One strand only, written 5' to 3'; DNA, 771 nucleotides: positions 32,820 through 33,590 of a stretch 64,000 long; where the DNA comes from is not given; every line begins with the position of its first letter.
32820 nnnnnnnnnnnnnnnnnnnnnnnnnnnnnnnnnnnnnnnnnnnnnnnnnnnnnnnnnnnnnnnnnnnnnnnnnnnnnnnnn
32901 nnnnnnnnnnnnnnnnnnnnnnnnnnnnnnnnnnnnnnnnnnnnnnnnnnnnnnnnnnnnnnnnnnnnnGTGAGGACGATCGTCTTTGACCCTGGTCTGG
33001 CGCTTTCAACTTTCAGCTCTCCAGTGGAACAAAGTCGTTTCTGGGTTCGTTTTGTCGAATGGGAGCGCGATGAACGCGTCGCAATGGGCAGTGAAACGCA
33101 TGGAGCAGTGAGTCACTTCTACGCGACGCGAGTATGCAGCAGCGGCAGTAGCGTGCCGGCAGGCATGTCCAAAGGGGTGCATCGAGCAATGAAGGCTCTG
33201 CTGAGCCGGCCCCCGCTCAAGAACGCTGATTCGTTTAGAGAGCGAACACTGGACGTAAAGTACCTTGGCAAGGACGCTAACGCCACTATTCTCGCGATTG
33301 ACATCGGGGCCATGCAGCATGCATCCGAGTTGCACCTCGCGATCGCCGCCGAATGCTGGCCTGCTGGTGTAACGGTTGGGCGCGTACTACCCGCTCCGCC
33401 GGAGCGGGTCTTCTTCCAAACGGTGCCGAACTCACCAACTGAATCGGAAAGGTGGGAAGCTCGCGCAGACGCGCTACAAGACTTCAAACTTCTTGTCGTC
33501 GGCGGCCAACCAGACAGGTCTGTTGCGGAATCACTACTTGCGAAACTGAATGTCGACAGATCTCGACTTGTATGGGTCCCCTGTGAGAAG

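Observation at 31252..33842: Translationally coupled ABC-ATPase (DUF3696-like tail) plus DUF2325-like protein: a two-gene module I cannot place in a described system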

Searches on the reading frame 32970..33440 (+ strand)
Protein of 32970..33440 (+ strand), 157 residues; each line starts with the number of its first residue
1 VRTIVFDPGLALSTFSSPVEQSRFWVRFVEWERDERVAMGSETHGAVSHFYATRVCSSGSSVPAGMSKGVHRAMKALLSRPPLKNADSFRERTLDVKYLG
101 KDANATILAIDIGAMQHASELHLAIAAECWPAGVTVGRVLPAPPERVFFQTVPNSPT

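Call 68: predict_structure(alignment_id=A6)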
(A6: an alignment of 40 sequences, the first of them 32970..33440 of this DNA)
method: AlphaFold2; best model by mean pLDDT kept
length: 157 residues; sequences in the alignment: 40
mean_pLDDT: 94.7   pTM: 0.89
mean pLDDT of the five models: 94.7, 94.6, 94.6, 94.6, 94.2
residues with pLDDT >= 90: 138; 70-90: 19; 50-70: 0; < 50: 0
segments of 3 or more residues with pLDDT < 50: none
pLDDT, mean of each block of 10 residues (from residue 1): 95 93 97 98 98 89 94 98 85 95 96 92 97 97 96 96
secondary structure, 60 per line:
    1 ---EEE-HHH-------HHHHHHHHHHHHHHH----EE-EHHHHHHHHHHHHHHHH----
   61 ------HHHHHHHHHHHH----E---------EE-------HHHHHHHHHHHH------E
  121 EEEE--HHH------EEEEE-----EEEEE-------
elements in order: E4-6 H18-32 H41-56 H67-78 H102-113 E120-124 E136-140 E146-150

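Call 71: fold_search(model_id=the predicted structure, library=pdb)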
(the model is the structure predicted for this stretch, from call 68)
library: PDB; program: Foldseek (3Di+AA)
matches with E <= 10: 81; with E <= 0.001: 0
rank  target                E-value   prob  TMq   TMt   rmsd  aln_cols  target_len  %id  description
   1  1v8p_A                3.7e-01  0.33  0.29  0.34   5.0        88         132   11  Crystal structure of PAE2754 from Pyrobaculum aerophilum (released 2004-02-10)
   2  1v8p_B                6.7e-01  0.23  0.29  0.33   4.9        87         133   11  Crystal structure of PAE2754 from Pyrobaculum aerophilum (released 2004-02-10)
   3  2bsq_A                1.7e+00  0.12  0.40  0.42   6.3       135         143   16  FitAB bound to DNA (released 2006-08-24)
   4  8csp_V                1.7e+00  0.06  0.20  0.11   7.9        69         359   19  Human mitochondrial small subunit assembly intermediate (State A) (released 2022-12-14)
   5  2fe1                  1.7e+00  0.05  0.19  0.22   7.7        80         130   14  Crystal Structure of PAE0151 from Pyrobaculum aerophilum (released 2005-12-27)
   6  6s9m_E                1.9e+00  0.08  0.24  0.15   5.2        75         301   16  Designed Armadillo Repeat protein Lock2 fused to target peptide KRKRKAKITW (released 2020-02-19)
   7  8wus_E                1.9e+00  0.01  0.16  0.09  14.9       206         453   12  SpCas9-MMLV RT-pegRNA-target DNA complex (termination) (released 2024-06-05)
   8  7vwo_A                2.5e+00  0.12  0.32  0.34   5.9        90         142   13  TA complex from Mycobacterium tuberculosis (released 2022-11-16)
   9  6s9p_B                2.6e+00  0.07  0.26  0.14  11.8        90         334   18  Designed Armadillo Repeat protein internal Lock2 fused to target peptide KRKAKITWKR (released 2020-02-19)
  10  6s9n_E                3.0e+00  0.09  0.27  0.16   4.8        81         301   17  Designed Armadillo Repeat protein Lock2 fused to target peptide KRKRKAKLSF (released 2020-02-19)
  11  6sa7_A                3.2e+00  0.07  0.26  0.10  10.6        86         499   19  DARPin-Armadillo fusion C8long83 (released 2019-11-20)
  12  7ycx_K                3.2e+00  0.02  0.15  0.06  10.2        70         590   16  The structure of INTAC-PEC complex (released 2023-03-15)
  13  6s9o_A                3.7e+00  0.06  0.27  0.15  11.0        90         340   18  Designed Armadillo Repeat protein internal Lock1 fused to target peptide KRKRKLKFKR (released 2020-02-19)
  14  6a7v_G                3.7e+00  0.05  0.23  0.25   5.7        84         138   15  Crystal structure of Mycobacterium tuberculosis VapBC11 toxin-antitoxin complex (released 2018-10-10)
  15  7rts                  3.7e+00  0.05  0.24  0.24   8.1       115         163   12  Crystal structure of the TIR domain from the grapevine disease resistance protein RUN1 without the AE interface (released 2021-10-13)
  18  7f3e_A                4.5e+00  0.03  0.21  0.18   6.1        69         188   16  Cryo-EM structure of the minimal protein-only RNase P from Aquifex aeolicus (released 2021-08-11)
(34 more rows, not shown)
